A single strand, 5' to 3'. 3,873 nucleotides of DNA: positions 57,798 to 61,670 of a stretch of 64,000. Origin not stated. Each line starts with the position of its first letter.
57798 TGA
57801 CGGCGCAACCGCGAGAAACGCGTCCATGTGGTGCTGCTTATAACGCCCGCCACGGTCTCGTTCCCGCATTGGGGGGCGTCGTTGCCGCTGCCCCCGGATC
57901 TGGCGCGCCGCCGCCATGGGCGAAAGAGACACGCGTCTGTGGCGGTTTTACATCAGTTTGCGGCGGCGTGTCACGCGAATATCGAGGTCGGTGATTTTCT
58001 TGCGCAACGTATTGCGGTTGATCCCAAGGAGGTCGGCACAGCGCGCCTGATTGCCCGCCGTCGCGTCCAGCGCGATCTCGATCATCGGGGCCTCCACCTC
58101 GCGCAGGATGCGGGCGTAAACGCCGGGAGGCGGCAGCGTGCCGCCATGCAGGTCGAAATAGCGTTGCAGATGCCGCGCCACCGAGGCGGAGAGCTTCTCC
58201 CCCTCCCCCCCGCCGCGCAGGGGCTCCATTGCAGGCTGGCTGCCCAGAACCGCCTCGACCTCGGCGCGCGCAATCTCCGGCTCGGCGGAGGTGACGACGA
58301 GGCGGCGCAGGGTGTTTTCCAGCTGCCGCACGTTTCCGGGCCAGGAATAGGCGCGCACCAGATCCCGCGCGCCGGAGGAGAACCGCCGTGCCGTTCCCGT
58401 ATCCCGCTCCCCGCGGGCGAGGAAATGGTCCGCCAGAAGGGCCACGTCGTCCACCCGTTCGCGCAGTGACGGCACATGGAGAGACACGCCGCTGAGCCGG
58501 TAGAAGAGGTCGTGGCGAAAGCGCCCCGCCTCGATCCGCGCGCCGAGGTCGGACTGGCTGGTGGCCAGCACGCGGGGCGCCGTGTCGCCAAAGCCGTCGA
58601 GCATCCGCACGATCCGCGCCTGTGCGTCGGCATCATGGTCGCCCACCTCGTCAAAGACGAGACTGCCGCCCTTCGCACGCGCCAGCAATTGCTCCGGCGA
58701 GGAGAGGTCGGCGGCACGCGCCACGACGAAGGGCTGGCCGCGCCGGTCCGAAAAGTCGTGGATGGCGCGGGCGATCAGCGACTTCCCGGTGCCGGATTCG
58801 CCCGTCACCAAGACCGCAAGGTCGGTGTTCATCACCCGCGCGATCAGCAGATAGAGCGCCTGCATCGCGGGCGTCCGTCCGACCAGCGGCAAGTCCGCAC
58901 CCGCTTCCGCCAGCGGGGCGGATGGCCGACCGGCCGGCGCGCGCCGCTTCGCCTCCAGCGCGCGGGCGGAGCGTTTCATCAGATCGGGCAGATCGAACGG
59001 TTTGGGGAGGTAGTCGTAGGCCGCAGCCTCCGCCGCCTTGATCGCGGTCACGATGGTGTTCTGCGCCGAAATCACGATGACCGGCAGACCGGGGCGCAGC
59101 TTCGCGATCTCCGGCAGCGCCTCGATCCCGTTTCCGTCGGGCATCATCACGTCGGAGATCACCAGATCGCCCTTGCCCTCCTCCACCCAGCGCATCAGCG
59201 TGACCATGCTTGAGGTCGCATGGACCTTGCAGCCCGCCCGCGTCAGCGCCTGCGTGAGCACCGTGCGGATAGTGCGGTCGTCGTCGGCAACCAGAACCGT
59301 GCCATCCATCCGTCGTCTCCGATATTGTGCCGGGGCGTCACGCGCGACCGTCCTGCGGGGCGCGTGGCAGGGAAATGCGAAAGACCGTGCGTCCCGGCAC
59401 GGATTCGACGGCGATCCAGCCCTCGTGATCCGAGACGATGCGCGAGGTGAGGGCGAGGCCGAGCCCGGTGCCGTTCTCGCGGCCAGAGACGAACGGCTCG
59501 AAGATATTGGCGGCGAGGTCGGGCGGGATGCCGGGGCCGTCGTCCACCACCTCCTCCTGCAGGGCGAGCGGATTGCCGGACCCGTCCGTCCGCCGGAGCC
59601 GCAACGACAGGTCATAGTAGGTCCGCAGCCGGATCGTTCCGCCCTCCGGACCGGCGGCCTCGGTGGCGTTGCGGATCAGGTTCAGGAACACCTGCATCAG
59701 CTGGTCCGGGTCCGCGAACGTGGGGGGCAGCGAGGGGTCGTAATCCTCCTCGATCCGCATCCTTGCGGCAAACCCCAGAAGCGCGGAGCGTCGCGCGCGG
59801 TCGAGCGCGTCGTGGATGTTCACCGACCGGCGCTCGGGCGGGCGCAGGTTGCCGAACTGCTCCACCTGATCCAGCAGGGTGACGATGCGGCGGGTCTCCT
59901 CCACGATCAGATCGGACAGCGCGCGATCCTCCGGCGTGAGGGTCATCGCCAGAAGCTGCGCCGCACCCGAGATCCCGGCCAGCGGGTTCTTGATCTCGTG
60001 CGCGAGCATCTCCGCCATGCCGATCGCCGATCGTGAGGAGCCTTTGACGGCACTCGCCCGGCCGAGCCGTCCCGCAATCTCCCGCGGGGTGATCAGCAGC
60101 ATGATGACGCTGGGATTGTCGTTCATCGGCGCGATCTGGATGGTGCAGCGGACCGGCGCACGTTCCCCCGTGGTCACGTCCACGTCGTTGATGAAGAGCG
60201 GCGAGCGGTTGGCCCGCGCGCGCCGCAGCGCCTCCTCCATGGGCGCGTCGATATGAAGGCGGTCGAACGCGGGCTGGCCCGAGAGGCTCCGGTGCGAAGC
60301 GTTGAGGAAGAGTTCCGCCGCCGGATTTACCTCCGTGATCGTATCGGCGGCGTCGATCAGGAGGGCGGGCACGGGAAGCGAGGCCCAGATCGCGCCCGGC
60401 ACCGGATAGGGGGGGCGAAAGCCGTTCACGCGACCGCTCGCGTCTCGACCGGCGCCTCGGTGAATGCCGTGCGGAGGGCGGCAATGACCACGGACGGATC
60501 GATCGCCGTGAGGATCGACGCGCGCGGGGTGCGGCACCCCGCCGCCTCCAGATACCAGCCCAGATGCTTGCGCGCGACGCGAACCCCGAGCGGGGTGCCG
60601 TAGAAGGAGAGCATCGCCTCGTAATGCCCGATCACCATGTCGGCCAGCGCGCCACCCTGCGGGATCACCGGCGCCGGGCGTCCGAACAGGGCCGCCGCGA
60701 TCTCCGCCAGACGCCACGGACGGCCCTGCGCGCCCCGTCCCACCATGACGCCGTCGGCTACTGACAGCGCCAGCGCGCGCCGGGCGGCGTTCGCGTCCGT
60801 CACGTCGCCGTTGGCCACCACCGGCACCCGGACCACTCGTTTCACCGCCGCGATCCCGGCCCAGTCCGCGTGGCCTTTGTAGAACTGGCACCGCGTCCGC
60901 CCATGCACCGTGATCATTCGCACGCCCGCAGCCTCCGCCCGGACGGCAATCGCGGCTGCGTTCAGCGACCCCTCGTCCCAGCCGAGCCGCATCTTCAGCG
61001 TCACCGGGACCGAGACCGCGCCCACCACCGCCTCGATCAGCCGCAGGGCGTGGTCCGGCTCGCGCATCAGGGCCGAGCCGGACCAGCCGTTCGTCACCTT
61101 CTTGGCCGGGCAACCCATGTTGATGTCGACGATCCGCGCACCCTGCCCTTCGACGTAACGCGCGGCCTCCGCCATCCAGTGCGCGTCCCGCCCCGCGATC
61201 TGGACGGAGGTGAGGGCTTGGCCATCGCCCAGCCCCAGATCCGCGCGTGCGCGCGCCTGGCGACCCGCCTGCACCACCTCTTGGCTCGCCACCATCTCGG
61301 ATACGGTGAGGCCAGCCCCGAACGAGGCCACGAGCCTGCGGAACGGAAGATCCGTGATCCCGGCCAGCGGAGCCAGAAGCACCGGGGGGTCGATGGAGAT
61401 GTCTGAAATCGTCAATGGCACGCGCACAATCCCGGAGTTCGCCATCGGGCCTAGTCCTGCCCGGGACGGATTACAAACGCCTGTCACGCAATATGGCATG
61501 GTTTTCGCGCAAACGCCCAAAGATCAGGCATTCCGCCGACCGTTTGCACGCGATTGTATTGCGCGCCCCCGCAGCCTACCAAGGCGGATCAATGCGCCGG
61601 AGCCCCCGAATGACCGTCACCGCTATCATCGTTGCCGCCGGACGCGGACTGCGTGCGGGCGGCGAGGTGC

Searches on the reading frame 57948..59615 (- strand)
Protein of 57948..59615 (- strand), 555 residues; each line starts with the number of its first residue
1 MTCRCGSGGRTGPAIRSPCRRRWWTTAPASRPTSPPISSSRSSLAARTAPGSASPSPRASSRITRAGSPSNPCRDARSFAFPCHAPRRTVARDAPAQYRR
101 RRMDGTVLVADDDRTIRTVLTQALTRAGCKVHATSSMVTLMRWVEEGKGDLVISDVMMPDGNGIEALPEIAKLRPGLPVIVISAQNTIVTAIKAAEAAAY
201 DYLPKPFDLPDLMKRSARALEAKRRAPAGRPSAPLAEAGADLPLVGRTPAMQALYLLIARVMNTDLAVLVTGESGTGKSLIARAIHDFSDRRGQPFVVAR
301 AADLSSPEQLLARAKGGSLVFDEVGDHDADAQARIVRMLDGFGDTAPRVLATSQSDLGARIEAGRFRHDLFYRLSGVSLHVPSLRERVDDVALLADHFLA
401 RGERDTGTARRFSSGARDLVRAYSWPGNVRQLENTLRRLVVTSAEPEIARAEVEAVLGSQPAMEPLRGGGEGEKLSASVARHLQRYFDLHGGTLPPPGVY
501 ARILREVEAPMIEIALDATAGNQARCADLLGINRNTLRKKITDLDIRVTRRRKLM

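Call 57: search_protein_families(library=pfam, proteins=[window:57948-59615:-], max_evalue=0.0001)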
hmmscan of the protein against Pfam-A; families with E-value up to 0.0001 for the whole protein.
window:57948-59615:- (555 aa): 7 families
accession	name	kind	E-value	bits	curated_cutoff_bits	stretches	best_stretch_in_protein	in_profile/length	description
PF00072.30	Response_reg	-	2.3e-28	99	30.2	1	107-215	1-109/111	Response regulator receiver domain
PF14532.12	Sigma54_activ_2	-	2.7e-26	92.9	25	1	245-384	1-138/138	Sigma-54 interaction domain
PF00158.32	Sigma54_activat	-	1e-24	87.5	20.2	2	244-311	1-66/168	Sigma-54 interaction domain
PF25601.1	AAA_lid_14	-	2e-19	69.6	27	1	385-461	1-78/87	AAA+ ATPase lid domain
PF02954.25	HTH_8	-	1.5e-14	53.8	22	1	504-542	2-40/42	Bacterial regulatory protein, Fis family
PF13191.12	AAA_16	-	3.6e-09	37.8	32.6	1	243-334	1-97/167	AAA ATPase domain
PF13401.12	AAA_22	-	5.2e-05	24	27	0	264-312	4-52/130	AAA domain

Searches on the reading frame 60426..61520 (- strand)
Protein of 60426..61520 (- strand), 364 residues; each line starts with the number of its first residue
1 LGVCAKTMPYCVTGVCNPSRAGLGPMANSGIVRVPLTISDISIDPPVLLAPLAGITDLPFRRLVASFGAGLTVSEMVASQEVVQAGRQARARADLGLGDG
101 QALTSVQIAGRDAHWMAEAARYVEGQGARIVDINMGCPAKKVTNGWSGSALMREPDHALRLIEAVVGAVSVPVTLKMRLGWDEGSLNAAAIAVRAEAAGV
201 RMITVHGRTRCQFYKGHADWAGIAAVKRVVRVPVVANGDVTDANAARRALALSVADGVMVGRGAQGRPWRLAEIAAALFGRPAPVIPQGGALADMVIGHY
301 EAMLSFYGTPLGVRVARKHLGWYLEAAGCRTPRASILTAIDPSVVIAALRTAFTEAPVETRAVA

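Call 57: search_protein_families(library=pfam, proteins=[window:60426-61520:-], max_evalue=0.0001)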
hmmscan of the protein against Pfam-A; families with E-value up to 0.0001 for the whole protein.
window:60426-61520:- (364 aa): 1 family
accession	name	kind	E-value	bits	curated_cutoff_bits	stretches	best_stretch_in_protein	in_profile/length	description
PF01207.24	Dus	-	4.2e-89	299.2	20.4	1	48-327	1-280/311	Dihydrouridine synthase (Dus)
